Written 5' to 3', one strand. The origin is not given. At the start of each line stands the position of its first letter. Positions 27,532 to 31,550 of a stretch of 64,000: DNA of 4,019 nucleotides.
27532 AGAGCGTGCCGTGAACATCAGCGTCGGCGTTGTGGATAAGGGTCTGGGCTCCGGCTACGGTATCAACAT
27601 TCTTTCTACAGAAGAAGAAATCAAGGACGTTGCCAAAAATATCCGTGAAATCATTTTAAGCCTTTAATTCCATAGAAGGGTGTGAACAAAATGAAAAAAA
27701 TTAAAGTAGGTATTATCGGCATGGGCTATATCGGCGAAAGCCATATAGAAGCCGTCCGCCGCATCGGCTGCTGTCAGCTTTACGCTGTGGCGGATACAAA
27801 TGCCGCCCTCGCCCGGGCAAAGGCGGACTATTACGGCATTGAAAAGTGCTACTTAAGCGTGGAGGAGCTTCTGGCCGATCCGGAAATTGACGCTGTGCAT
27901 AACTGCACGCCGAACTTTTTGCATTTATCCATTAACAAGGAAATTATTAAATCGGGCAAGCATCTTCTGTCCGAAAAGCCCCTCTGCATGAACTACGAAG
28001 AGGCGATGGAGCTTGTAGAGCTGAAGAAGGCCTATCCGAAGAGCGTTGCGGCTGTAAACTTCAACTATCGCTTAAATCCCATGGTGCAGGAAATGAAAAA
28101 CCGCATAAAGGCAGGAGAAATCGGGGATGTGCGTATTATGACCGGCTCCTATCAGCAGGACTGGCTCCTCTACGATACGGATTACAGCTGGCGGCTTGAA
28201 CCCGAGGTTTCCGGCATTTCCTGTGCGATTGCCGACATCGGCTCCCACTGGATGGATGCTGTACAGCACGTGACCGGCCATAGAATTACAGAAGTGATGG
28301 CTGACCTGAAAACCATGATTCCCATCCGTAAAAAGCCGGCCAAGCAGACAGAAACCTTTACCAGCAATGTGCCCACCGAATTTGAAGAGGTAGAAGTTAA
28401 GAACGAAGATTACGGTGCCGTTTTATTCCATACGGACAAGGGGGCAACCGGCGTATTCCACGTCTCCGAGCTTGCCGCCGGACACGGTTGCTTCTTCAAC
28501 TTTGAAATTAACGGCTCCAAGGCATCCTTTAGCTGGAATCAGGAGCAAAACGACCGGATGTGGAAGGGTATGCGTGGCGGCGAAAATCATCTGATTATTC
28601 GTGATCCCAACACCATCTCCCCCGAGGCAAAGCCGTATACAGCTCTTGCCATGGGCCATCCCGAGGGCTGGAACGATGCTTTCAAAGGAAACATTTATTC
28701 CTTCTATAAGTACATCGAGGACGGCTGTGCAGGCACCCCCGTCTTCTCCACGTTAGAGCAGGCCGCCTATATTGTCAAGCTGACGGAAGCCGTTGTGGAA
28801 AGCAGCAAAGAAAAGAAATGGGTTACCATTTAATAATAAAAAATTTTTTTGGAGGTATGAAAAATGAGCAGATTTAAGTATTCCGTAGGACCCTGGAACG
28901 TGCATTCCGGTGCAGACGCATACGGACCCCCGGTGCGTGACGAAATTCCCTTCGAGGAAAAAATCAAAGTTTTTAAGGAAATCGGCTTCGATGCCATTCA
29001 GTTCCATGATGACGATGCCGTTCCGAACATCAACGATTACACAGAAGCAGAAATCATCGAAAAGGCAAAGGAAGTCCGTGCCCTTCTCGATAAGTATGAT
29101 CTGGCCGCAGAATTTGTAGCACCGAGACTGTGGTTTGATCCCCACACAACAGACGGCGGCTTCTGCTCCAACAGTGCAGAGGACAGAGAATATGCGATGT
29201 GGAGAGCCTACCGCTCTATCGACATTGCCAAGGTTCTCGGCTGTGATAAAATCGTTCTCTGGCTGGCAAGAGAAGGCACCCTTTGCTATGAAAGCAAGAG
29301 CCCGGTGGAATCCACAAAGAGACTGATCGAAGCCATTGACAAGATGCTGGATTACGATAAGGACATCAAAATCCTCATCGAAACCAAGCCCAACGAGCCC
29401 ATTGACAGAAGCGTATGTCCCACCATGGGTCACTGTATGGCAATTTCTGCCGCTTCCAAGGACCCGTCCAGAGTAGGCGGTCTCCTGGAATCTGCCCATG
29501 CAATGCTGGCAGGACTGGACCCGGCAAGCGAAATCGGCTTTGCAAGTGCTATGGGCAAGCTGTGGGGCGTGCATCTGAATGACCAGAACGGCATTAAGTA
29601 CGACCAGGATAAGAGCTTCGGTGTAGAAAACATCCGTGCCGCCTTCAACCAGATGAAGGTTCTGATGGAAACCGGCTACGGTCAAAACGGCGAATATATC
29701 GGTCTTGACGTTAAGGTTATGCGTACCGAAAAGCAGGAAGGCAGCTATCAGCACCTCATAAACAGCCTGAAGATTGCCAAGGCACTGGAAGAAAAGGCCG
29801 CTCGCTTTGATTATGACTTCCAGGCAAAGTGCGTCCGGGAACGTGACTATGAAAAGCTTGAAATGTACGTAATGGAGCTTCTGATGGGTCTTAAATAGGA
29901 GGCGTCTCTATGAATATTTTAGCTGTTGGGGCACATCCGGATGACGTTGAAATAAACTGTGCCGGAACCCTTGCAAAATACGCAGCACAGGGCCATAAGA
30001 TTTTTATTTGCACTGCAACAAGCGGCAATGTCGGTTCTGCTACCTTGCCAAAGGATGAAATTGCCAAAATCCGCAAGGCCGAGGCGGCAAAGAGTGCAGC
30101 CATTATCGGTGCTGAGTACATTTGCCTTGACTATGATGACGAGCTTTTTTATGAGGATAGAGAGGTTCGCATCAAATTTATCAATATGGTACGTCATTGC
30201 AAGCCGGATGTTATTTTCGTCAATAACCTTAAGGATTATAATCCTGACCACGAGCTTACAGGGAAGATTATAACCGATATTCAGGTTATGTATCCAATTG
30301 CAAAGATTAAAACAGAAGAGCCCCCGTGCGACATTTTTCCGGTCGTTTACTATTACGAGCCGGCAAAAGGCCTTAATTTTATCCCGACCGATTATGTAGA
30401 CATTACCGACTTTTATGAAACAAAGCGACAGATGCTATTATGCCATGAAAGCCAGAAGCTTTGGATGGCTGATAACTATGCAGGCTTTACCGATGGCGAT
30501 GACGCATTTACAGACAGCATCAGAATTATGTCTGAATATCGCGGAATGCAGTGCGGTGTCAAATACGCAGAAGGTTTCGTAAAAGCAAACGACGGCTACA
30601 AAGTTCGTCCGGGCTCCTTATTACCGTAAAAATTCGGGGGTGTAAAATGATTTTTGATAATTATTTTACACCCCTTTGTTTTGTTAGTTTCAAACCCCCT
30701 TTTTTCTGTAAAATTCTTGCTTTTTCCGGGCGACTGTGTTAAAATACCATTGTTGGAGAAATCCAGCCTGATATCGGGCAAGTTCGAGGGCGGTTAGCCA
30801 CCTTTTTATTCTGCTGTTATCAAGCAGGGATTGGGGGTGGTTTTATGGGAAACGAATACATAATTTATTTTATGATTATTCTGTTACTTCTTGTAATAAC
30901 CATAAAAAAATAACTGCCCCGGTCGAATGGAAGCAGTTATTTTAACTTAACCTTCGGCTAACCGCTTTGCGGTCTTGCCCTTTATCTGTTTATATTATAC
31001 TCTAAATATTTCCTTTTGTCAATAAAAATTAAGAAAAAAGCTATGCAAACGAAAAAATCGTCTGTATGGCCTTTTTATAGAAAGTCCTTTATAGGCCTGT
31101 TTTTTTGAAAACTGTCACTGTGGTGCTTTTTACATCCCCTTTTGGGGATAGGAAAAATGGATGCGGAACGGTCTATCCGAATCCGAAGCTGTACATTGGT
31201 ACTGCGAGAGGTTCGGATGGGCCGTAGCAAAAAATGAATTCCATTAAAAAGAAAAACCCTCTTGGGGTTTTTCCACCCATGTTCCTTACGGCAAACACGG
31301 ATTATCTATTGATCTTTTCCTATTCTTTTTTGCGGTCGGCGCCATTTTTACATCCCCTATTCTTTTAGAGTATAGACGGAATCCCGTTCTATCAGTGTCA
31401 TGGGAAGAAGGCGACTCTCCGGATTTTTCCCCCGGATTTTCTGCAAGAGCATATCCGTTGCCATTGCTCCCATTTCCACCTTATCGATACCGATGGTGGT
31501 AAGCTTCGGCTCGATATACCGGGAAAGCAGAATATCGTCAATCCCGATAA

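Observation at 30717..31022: Compact type-I toxin-antitoxin-like locus: 22-aa hydrophobic peptide, convergent antisense sRNA and a shared bidirectional terminator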

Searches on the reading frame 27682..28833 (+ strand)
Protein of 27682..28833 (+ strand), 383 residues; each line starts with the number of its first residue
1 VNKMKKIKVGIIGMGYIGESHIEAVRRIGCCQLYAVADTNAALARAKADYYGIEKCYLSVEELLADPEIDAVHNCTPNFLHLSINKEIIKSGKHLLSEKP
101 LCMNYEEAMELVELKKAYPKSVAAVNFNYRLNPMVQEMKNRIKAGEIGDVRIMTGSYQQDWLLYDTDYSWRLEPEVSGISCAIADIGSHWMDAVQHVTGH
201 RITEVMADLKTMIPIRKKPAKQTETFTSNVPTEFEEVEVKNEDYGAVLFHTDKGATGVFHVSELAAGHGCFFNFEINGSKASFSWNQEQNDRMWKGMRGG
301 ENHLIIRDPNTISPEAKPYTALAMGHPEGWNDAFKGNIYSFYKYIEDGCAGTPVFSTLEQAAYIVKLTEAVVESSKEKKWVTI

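Call 8: search_protein_families(library=pfam, proteins=[window:27682-28833:+])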
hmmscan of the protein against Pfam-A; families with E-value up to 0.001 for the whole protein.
window:27682-28833:+ (383 aa): 6 families
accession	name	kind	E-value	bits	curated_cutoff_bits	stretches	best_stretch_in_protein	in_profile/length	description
PF01408.29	GFO_IDH_MocA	-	1.6e-25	90.6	24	1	7-121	1-115/120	Oxidoreductase family, NAD-binding Rossmann fold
PF22725.1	GFO_IDH_MocA_C3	-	1.5e-24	86.8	27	1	135-283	1-123/124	GFO/IDH/MocA C-terminal domain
PF02894.22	GFO_IDH_MocA_C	-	9.7e-18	65.2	22.9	1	139-383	1-218/218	Oxidoreductase family, C-terminal alpha/beta domain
PF03435.24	Sacchrp_dh_NADP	-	9.2e-05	23.2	25.1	1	9-125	1-129/129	Saccharopine dehydrogenase NADP binding domain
PF03447.22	NAD_binding_3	-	0.00068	20.8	24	0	13-98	1-88/116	Homoserine dehydrogenase, NAD binding domain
PF22685.1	Gal80p_C-like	-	0.0007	20.2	29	0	133-231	1-100/152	Gal80p, C-terminal domain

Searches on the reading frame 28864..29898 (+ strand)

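Call 8: search_protein_families(library=pfam, proteins=[window:28864-29898:+])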
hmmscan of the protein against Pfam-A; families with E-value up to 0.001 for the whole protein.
window:28864-29898:+ (344 aa): 1 family
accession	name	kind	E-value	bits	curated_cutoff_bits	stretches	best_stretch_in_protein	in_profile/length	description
PF01261.30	AP_endonuc_2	-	6.3e-21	75.6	31.1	1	37-254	4-204/249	Xylose isomerase-like TIM barrel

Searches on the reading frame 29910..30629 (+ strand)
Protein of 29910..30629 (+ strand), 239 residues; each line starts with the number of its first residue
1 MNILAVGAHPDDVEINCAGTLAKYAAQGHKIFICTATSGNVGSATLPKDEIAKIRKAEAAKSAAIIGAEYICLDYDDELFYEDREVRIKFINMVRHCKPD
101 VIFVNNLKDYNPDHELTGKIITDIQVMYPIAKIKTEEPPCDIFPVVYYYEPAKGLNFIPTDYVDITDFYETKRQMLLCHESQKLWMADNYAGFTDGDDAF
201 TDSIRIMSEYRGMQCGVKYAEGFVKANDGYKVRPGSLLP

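Call 8: search_protein_families(library=pfam, proteins=[window:29910-30629:+])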
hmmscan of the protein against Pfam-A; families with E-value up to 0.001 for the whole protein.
window:29910-30629:+ (239 aa): 1 family
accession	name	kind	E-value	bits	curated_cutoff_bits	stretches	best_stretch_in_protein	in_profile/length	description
PF02585.22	PIG-L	-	2.4e-27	96.4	28.2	1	4-123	1-127/129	GlcNAc-PI de-N-acetylase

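Call 11: find_encoding_contigs(protein=window:29910-30629:+, flank=3000, max_places=10)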
Protein window:29910-30629:+ (239 aa): 9 contigs read that carry it; 8 places shown.
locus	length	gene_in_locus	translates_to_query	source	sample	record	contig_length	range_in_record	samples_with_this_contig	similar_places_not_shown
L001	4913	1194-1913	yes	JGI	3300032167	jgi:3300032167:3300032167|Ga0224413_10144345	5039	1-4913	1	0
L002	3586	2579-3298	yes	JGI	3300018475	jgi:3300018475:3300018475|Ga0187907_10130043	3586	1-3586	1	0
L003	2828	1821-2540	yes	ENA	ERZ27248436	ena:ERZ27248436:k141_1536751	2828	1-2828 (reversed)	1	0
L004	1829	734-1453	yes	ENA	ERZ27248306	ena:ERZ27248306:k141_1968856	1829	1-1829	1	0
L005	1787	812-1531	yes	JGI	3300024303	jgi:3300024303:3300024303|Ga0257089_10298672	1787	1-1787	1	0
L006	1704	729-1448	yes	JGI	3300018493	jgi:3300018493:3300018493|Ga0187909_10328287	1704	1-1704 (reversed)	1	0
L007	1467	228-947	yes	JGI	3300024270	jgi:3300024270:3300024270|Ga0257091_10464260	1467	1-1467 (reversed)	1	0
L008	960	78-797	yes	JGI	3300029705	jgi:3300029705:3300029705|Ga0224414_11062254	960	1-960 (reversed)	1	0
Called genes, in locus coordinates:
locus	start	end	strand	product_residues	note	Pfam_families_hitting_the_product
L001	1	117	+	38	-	?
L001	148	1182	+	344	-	PF01261:AP_endonuc_2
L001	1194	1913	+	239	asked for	PF02585:PIG-L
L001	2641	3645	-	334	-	PF00356:LacI, PF00532:Peripla_BP_1, PF13407:Peripla_BP_4, PF13377:Peripla_BP_3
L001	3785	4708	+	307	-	-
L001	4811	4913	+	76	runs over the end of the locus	?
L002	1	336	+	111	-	?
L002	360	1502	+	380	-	PF01408:GFO_IDH_MocA, PF02894:GFO_IDH_MocA_C, PF22725:GFO_IDH_MocA_C3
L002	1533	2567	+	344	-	PF01261:AP_endonuc_2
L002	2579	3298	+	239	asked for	PF02585:PIG-L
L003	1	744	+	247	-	?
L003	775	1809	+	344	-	PF01261:AP_endonuc_2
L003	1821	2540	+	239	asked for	PF02585:PIG-L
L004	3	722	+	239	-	?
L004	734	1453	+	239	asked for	PF02585:PIG-L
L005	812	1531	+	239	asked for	PF02585:PIG-L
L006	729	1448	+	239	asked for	PF02585:PIG-L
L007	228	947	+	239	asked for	PF02585:PIG-L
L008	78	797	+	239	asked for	PF02585:PIG-L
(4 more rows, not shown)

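Call 15: find_related_loci(query=window:29910-30629:+, collection=genome_contigs, flank=4000)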
Query window:29910-30629:+ (239 aa) in genome_contigs; peptide patterns used: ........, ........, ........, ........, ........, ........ (x = any residue, [..] = any of these).
184 stretches matched a pattern; 167 encode a relative of the query (tblastn E <= 1e-3); the best 80 are kept; 80 distinct loci.
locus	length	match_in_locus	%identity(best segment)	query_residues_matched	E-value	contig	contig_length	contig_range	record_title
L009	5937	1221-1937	83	1-239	2e-140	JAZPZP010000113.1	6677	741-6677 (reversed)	MAG: Eubacteriales bacterium isolate T1900044644_TS20190110.MAGScoT_cleanbin_000079 SGB_1327_k141_1188182, whole genome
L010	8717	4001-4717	83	1-239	2e-139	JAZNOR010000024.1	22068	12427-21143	MAG: Eubacteriales bacterium isolate T1900044841_TS20190307.MAGScoT_cleanbin_000058 SGB_2944_k141_2350246, whole genome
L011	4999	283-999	82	1-239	3e-138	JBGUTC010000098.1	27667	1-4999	MAG: Clostridia bacterium isolate fecal_MAG_79 fecal_MAG_79_contig_0098, whole genome shotgun sequence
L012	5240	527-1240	78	1-239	7e-131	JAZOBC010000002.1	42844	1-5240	MAG: Clostridia bacterium isolate T1900044759_TS20190225.MAGScoT_cleanbin_000023 SGB_2340_k141_2108507, whole genome sho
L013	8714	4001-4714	77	1-239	1e-129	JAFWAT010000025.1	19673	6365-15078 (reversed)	MAG: Clostridia bacterium isolate RGIG5569 Sheep_Colon.Co__c1017130, whole genome shotgun sequence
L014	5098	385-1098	77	1-239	6e-129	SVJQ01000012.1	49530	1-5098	MAG: Oscillospiraceae bacterium isolate SIG439 NODE_16146_length_49530_cov_2.773253, whole genome shotgun sequence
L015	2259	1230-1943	77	1-239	7e-136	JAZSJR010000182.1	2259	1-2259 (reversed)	MAG: Clostridia bacterium isolate T1900044564_TS20190030.MAGScoT_cleanbin_000020 SGB_386_k141_857276, whole genome shotg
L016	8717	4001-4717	76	1-239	1e-128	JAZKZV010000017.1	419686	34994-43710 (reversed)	MAG: Clostridia bacterium isolate T1900045085_TC20190079.MAGScoT_cleanbin_000001 SGB_4676_k141_1268139, whole genome sho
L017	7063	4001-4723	78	1-239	9e-128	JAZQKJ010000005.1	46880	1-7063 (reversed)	MAG: Ructibacterium sp. isolate T1900044615_TS20190081.MAGScoT_cleanbin_000008 SGB_837_k141_218453, whole genome shotgun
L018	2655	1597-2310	74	1-239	2e-132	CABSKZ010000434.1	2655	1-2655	MAG TPA_asm: uncultured Clostridiales bacterium isolate MGYG-HGUT-02685 genome assembly, contig: GUT_GENOME158306_434, w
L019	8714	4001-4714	75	1-239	1e-126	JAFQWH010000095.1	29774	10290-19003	MAG: Clostridia bacterium isolate RGIG2209 Goat_Colon.Co__c2297633, whole genome shotgun sequence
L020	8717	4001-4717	74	1-239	5e-126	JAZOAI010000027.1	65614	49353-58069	MAG: Eubacteriales bacterium isolate T1900044764_TS20190230.MAGScoT_cleanbin_000001 SGB_2388_k141_1521383, whole genome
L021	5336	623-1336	74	1-239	1e-125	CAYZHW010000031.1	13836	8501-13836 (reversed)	MAG TPA_asm: uncultured Lachnospiraceae bacterium isolate SRP315200_co2_712 genome assembly, contig: NODE_5299_length_13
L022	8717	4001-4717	74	1-239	3e-125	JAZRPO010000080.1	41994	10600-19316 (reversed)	MAG: Eubacteriales bacterium isolate T1900045376_YK20190066.MAGScoT_cleanbin_000002 SGB_6872_k141_1797326, whole genome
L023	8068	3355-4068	74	1-239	6e-125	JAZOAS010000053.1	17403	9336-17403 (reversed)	MAG: Eubacteriales bacterium isolate T1900044762_TS20190228.MAGScoT_cleanbin_000033 SGB_2363_k141_665422, whole genome s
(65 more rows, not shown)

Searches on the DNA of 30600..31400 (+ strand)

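Call 5: search_rna_families(source=window, start=30600, end=31400, threshold=evalue, max_evalue=10, show_alignments=4)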
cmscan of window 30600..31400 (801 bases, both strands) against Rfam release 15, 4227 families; matches with E-value up to 10: 14.
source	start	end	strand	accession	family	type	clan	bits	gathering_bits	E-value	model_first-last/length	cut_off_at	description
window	30989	31082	+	RF01606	plasmodium_snoR31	Gene; snRNA; snoRNA; HACA-box;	-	22.9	60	1.5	1-145/145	no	small nucleolar RNA snoR31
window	30902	31010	-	RF02074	STnc240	Gene; sRNA;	-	22.4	55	1.1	1-77/77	no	Enterobacterial sRNA STnc240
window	31029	31079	-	RF03210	mir-7359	Gene; miRNA;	-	18.9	90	1.3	1-56/56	no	mir-7359 microRNA precursor family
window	31245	31363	-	RF01772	rnk_pseudo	Cis-reg; leader;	-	18.8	55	1.7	1-108/108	no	Pseudomonas rnk leader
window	30638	30681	+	RF01578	RUF1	Gene; sRNA;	-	17.5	70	0.99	17-60/264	no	Plasmodium RNA of unkown function RUF1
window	30992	31070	+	RF02432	SpF25_sRNA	Gene; sRNA;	-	17.4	48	5.4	1-102/102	no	Streptococcus sRNA SpF25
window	31249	31338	+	RF00519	suhB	Gene; sRNA;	CL00108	17.2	41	0.79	1-77/77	no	Makes More Granules Regulator RNA (mmgR)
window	30637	30703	-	RF02418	Spd-sr07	Gene; sRNA;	-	16.9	55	9.4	1-63/63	no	Streptococcus sRNA Spd-sr07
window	31013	31117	+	RF03532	SQ2397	Cis-reg;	-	15.4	100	5.2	1-243/243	no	Cis-regulator of HTH transcription factor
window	30987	31069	+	RF01578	RUF1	Gene; sRNA;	-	14.6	70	4.5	1-264/264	no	Plasmodium RNA of unkown function RUF1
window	30600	30704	-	RF00548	U11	Gene; snRNA; splicing;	CL00005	13.9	39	9.3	1-121/134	3'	U11 spliceosomal RNA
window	30877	30939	-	RF01477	rli43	Gene; sRNA;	-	11.6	100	3.9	1-255/255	no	Listeria sRNA rli43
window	31317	31345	-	RF02914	DUF805b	Cis-reg;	CL00115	10.4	35.6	9.8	1-35/35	no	DUF805b RNA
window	31044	31090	+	RF00023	tmRNA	Gene;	CL00001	5.6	47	7.2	92-140/374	no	transfer-messenger RNA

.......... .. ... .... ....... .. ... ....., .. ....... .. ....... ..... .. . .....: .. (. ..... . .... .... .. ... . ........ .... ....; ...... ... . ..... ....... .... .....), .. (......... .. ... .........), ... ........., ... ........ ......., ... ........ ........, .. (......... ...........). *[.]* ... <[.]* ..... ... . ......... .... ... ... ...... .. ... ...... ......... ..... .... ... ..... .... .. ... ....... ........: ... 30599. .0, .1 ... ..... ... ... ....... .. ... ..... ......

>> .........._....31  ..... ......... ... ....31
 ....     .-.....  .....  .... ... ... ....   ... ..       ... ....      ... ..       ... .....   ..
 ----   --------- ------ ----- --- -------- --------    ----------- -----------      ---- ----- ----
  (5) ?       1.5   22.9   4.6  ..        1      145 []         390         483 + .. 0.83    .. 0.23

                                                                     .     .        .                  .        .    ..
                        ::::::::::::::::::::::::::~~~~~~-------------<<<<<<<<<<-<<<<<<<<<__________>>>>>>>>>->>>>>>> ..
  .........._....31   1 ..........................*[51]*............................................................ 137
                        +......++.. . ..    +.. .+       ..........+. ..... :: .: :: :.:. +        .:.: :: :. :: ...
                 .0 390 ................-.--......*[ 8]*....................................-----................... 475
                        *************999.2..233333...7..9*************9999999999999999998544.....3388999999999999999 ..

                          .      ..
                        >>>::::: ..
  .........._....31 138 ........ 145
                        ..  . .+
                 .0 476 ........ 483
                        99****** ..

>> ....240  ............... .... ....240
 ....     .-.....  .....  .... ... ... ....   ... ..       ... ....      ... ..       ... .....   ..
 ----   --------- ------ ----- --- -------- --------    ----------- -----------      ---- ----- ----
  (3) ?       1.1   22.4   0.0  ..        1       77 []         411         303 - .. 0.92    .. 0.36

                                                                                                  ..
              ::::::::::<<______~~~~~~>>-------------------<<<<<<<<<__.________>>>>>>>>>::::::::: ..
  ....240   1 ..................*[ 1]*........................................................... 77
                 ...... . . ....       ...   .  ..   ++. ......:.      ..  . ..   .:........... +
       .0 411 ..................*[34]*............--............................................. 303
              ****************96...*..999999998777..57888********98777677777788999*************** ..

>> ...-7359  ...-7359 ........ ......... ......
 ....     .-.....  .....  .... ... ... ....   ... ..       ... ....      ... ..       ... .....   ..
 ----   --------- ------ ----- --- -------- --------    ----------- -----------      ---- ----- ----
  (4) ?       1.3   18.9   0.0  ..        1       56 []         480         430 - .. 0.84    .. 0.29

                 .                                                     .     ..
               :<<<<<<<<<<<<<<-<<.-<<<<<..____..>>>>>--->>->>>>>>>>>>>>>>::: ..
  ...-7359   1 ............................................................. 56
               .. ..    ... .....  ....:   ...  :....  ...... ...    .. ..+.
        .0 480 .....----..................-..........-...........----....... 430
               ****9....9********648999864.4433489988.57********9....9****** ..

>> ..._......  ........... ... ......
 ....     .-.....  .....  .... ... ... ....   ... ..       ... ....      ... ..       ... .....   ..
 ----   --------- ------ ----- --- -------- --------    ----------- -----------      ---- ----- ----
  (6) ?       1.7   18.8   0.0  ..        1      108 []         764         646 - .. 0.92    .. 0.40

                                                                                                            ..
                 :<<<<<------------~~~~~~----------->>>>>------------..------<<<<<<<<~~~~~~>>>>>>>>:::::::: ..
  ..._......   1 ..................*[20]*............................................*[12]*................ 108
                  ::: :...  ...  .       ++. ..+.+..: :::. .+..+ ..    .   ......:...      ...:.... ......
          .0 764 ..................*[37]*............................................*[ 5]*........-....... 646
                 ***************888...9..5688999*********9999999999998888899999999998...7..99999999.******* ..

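Call 20: search_dna_similar(query=window:30700-31090:+, collection=plasmids, mode=distant, max_evalue=0.01)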
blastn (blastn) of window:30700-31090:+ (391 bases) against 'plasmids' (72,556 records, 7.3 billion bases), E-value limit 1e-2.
Records with a match: 1; places in all: 3; records where one place covers at least 80% of the query: 0.
Best place of each record, by identity: 60-80% 1.
By first word of the organism name: Monoglobus 1.
By predicted mobility (MOB-suite, as given by PLSDB): non-mobilizable 1.
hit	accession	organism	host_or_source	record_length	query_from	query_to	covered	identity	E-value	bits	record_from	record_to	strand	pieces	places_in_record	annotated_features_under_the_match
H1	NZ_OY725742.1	Monoglobus pectinilyticus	-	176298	134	300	43%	71.4%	7e-10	73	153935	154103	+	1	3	none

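Call 21: search_dna_similar(query=window:30700-31090:+, collection=phages, mode=distant, max_evalue=0.01)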
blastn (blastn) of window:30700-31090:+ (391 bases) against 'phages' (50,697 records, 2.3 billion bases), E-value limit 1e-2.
Records with a match: 1; places in all: 1; records where one place covers at least 80% of the query: 0.
Best place of each record, by identity: 80-90% 1.
By first word of the organism name: bajarodino 1.
By host as written in the record: Peromyscus fraterculus 1.
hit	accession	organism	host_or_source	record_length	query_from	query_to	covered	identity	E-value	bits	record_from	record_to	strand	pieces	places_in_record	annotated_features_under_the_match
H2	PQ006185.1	bajarodino virus 12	Peromyscus fraterculus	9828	202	265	16%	81.2%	1e-6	59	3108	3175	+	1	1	none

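Call 22: get_annotated_region(hit=H1, flank=3000)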
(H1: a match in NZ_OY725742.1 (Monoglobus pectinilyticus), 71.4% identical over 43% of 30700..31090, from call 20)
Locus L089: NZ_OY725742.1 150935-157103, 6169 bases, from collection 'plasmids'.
description: Monoglobus pectinilyticus strain Ruminococcaceae species TSDC17.2-1.2 plasmid 18, complete sequence
organism: Monoglobus pectinilyticus (NCBI taxid 1981510)
taxonomy: Bacteria; Bacillota; Clostridia; Monoglobales; Monoglobaceae; Monoglobus; Monoglobus pectinilyticus
host: -; source: -; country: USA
typing (MOB-suite, as given by PLSDB): non-mobilizable
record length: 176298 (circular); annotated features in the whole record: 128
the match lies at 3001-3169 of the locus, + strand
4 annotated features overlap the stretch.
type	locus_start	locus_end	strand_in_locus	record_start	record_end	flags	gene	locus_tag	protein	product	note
CDS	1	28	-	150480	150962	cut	-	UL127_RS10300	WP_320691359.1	HD domain-containing protein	-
CDS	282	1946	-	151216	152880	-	-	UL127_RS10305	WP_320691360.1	trypsin-like peptidase domain-containing protein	-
CDS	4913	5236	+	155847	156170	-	-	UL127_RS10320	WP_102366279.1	hypothetical protein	-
CDS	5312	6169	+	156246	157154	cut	-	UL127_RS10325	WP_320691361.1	ComEC/Rec2 family competence protein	GO:0030420 - establishment of competence for transformation [Evidence IEA]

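Call 37: search_rna_families(sources=[L089, L091, L092, L096, L099, L101, L102, L103, L108, L113, L117, L119, L120, L123, L135, L140, L141, L146, L154, L210], threshold=gathering)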
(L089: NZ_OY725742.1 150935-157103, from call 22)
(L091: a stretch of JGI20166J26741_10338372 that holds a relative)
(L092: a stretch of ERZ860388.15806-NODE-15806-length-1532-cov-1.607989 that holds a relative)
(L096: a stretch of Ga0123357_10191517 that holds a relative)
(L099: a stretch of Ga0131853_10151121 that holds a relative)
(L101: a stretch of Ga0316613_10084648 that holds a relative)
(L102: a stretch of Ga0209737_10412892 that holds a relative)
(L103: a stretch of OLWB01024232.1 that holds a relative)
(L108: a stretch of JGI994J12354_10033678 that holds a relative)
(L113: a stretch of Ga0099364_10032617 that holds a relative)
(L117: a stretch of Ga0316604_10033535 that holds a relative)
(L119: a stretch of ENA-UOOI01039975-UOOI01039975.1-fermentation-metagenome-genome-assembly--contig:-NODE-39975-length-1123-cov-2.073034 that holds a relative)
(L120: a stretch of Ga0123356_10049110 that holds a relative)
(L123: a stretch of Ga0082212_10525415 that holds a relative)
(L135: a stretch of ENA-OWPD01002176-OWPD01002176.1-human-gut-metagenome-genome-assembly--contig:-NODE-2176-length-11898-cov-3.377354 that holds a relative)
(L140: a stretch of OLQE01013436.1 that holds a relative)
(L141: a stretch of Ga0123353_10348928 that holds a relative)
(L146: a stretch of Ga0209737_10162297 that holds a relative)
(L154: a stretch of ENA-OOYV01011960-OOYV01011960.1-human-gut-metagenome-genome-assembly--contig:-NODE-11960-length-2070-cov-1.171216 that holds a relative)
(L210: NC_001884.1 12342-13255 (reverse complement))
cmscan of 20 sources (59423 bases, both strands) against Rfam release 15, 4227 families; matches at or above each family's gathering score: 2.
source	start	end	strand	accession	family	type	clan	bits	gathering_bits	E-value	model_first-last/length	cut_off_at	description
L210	342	629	+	RF01412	BsrG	Gene; sRNA;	-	210.4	55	1.1e-52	1-259/259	no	BsrG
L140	874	964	-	RF01831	THF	Cis-reg; riboswitch;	-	71.5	36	2.1e-14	1-99/99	no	THF (Tetrahydrofolate) riboswitch aptamer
